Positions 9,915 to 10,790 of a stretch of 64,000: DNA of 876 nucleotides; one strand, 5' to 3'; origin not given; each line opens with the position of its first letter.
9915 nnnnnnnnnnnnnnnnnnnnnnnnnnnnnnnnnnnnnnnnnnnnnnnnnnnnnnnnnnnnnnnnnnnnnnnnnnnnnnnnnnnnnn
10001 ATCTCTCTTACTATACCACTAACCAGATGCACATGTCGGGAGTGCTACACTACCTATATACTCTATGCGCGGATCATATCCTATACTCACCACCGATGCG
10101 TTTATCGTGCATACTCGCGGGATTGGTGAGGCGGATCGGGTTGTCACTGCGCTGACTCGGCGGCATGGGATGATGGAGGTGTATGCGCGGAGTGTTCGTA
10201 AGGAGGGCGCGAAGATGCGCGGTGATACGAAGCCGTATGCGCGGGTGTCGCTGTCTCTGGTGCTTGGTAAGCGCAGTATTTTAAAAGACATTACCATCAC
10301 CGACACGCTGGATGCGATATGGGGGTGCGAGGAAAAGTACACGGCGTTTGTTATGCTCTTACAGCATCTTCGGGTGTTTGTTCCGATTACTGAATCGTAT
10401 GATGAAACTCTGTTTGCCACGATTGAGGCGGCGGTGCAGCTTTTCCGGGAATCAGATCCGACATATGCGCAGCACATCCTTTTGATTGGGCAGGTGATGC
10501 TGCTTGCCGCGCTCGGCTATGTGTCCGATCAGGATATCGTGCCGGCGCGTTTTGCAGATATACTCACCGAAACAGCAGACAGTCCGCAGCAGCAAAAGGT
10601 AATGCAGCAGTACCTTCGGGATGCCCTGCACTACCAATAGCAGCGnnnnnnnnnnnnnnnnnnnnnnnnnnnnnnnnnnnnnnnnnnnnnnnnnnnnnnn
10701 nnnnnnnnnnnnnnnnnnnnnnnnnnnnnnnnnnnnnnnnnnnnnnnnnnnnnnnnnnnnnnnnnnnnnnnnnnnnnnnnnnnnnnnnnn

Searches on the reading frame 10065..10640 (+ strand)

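Call 3: search_protein_families(library=pfam, proteins=[window:10065-10640:+], max_evalue=0.01)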
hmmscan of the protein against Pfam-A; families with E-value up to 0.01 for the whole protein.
window:10065-10640:+ (191 aa): 1 family
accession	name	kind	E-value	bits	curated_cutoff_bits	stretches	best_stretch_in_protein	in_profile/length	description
PF11967.14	RecO_N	-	1.3e-12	48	27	1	8-81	4-76/80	Recombination protein O N terminal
